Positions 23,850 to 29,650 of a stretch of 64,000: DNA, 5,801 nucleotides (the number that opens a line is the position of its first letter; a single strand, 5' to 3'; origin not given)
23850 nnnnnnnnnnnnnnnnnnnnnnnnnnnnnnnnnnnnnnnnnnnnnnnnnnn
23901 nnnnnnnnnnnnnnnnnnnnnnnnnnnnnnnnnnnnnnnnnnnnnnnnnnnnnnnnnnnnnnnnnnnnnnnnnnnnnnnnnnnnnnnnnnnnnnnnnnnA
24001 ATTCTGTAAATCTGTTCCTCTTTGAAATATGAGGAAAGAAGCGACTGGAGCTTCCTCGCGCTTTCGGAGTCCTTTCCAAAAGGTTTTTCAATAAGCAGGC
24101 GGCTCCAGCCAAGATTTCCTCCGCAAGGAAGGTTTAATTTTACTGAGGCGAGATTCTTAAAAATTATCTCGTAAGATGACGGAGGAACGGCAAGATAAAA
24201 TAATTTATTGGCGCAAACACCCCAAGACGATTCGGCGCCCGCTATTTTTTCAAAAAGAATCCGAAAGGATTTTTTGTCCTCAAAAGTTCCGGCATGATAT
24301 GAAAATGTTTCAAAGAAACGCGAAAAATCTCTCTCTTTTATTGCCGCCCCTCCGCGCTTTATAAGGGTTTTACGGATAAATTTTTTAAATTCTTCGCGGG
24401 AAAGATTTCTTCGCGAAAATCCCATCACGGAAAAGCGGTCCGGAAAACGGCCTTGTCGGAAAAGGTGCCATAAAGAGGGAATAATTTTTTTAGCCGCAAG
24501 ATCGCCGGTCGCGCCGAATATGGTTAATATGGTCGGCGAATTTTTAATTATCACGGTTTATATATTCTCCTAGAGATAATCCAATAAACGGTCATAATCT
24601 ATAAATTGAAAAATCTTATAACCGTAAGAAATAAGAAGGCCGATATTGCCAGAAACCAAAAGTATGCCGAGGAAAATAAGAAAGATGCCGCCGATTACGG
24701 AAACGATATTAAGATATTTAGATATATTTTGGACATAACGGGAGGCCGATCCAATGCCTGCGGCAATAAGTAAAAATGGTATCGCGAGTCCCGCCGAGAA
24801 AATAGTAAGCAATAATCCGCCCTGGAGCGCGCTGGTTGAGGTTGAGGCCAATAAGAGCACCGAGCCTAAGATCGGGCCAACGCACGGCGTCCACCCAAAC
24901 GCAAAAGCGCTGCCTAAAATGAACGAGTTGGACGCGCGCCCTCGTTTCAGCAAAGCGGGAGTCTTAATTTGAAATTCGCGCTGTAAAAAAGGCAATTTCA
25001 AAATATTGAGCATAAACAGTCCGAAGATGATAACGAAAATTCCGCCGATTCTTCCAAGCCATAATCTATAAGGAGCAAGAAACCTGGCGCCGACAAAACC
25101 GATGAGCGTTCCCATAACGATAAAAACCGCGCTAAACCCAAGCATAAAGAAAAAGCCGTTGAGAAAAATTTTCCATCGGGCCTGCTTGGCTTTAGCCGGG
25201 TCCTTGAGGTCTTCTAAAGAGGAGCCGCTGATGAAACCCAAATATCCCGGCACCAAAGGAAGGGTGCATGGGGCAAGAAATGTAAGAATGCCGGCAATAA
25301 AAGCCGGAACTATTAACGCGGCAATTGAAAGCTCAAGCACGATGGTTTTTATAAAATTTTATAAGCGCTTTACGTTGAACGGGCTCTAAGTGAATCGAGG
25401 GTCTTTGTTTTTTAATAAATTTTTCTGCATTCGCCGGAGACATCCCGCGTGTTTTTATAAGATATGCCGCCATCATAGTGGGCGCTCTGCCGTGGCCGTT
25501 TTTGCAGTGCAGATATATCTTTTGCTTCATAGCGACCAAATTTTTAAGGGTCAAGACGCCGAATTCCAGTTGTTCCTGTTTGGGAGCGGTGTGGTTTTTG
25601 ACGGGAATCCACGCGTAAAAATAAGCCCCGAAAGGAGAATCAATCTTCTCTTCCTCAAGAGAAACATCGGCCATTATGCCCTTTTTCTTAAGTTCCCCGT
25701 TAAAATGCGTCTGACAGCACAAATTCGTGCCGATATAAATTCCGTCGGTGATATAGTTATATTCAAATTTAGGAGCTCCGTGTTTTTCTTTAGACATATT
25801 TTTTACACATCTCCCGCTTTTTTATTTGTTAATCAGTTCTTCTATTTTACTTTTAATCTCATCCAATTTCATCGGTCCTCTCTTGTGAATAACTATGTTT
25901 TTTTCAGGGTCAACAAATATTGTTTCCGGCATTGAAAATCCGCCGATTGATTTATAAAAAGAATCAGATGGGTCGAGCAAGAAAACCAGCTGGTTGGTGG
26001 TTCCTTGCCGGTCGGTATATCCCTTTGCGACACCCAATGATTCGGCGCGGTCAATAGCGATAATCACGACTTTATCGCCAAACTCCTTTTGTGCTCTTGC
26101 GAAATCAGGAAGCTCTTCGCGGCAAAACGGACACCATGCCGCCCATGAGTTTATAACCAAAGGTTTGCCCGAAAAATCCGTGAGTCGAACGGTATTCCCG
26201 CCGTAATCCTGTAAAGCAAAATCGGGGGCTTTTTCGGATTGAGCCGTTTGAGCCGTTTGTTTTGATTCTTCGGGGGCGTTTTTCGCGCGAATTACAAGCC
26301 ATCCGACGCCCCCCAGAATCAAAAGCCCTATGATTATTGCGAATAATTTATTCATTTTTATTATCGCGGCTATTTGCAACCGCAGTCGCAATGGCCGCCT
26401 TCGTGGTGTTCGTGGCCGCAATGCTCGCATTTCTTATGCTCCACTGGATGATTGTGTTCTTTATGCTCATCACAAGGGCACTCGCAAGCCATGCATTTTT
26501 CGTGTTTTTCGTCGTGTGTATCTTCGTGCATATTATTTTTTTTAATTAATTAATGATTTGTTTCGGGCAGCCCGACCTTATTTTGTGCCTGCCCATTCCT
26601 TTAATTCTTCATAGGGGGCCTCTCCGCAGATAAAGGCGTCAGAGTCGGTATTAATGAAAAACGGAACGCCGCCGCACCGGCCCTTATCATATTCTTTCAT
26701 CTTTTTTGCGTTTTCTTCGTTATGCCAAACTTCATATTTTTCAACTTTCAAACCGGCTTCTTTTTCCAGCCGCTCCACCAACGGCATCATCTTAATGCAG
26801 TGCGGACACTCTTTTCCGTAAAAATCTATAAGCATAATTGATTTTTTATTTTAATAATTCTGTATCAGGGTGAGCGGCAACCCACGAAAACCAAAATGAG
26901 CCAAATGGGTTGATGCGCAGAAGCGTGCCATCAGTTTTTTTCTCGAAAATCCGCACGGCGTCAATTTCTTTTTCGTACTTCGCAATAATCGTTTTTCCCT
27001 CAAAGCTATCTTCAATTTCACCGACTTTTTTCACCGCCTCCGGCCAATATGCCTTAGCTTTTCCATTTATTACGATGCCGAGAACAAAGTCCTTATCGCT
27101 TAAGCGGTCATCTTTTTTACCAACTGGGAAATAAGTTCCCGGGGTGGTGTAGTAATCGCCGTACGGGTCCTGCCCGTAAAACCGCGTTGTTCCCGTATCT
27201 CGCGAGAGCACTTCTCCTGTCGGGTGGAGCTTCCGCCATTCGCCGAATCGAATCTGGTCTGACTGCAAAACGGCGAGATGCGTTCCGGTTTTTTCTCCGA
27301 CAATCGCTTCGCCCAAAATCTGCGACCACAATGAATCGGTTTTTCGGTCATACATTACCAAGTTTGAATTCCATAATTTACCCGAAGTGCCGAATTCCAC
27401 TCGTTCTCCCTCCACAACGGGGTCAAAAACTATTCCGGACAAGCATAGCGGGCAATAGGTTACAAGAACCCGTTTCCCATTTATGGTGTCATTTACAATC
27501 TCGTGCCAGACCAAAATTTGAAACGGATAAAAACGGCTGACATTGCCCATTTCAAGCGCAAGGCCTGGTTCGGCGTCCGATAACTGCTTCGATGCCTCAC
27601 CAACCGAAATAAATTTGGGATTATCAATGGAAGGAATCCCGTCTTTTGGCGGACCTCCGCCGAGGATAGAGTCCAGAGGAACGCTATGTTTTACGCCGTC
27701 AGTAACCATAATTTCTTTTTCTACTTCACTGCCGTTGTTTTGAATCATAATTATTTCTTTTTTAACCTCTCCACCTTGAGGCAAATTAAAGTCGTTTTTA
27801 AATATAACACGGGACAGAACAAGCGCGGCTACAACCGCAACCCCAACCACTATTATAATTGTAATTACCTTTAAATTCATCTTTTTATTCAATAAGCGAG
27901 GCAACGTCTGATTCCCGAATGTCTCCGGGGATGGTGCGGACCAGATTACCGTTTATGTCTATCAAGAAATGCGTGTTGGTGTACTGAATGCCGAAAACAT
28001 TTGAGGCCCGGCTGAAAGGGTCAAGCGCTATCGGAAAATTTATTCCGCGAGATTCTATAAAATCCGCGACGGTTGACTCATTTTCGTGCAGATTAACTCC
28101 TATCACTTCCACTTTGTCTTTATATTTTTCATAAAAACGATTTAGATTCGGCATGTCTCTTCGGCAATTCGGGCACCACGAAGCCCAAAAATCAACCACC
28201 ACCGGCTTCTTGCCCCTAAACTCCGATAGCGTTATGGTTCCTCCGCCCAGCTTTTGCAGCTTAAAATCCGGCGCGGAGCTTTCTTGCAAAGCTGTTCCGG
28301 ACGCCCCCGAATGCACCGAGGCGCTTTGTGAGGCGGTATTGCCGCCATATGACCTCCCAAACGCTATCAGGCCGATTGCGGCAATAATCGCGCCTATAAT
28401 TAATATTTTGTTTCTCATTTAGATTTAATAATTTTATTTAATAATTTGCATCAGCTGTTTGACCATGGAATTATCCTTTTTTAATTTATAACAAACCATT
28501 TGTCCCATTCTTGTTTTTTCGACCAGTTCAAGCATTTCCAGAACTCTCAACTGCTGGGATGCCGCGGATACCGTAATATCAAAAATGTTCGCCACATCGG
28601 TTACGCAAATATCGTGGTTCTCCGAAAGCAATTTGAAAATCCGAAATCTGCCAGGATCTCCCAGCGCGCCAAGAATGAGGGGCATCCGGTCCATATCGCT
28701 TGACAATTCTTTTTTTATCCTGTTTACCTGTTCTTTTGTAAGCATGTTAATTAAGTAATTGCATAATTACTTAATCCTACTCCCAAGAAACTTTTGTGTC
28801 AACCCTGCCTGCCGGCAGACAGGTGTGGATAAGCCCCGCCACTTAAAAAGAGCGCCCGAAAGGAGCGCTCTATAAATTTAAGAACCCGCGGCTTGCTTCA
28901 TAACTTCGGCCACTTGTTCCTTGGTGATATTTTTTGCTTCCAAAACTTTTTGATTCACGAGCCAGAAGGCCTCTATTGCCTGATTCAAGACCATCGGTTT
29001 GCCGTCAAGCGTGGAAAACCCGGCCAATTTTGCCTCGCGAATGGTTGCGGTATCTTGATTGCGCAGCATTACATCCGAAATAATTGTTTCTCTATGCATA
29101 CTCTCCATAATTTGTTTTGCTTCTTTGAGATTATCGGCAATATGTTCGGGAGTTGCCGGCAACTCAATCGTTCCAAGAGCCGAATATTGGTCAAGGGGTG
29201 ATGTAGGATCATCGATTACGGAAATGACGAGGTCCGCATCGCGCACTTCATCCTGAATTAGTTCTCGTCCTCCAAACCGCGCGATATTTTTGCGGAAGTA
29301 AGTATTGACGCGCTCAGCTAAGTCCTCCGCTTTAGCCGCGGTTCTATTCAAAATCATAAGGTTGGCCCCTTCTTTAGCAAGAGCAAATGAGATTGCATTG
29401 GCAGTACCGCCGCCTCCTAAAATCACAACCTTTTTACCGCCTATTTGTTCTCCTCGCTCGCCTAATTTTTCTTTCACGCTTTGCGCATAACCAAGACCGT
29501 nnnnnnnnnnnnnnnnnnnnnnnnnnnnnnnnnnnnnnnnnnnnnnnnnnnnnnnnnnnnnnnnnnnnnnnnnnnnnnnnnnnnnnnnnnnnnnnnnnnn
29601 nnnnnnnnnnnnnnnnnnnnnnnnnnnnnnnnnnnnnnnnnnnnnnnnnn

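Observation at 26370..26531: Unannotated 53-aa Cys/His-rich ORF (10 Cys, 11 His; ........, CEHCGH, HCDCGC) between the thioredoxin and tlpA genes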

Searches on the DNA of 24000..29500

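Call 54: search_rna_families(source=window, start=24000, end=29500, threshold=evalue, max_evalue=1)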
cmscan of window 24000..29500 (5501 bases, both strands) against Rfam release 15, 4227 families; matches with E-value up to 1: 1.
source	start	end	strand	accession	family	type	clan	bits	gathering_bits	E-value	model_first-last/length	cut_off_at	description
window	26474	26545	-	RF01675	CrcZ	Gene; sRNA;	-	18.1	95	0.096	1-398/398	no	Pseudomonas sRNA CrcZ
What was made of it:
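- Only one Rfam match up to E = 1, far below its threshold (CrcZ, 18 bits against a gathering score of 95; call 54).
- Tried and rejected: Rfam on 24000..29500 (call 54): only a CrcZ match at 18 bits against a gathering score of 95, which is noise.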

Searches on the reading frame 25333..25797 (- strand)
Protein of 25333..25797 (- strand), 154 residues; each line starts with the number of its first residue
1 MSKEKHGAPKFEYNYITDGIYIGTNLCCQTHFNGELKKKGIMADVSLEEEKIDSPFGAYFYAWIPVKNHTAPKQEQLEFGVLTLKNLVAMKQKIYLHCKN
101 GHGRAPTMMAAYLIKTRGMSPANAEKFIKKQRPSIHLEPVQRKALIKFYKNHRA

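Call 4: search_protein_families(library=pfam, proteins=[window:25333-25797:-], max_evalue=1)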
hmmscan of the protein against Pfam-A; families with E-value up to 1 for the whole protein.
window:25333-25797:- (154 aa): 6 families
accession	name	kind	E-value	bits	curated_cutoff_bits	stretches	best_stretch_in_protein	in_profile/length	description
PF00782.25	DSPc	-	2.3e-14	53.8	33.5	1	33-150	11-132/133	Dual specificity phosphatase, catalytic domain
PF22785.1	Tc-R-P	-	4.9e-13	50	27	1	35-116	18-104/106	Polymorphic toxin system, DSP-PTPase phosphatase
PF22784.1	PTP-SAK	-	2.9e-11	44.1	27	1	62-129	58-121/153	Swiss Army Knife protein, DSP-PTPase phosphatase domain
PF22741.1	PTP-NADK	-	8.3e-08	32.2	27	1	64-129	82-149/163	DSP-PTPase phosphatase fused to NAD+ Kinase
PF14566.11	PTPlike_phytase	-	4.1e-06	27.4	27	1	59-113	102-155/158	Inositol hexakisphosphate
PF00102.32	Y_phosphatase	-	0.062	13.3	20.9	1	67-115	143-193/234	Protein-tyrosine phosphatase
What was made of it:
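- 25333..25797 (-): Cytoplasmic dual-specificity-phosphatase-fold protein (HCX5R motif). Pfam DSPc 2.3e-14 (call 4)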
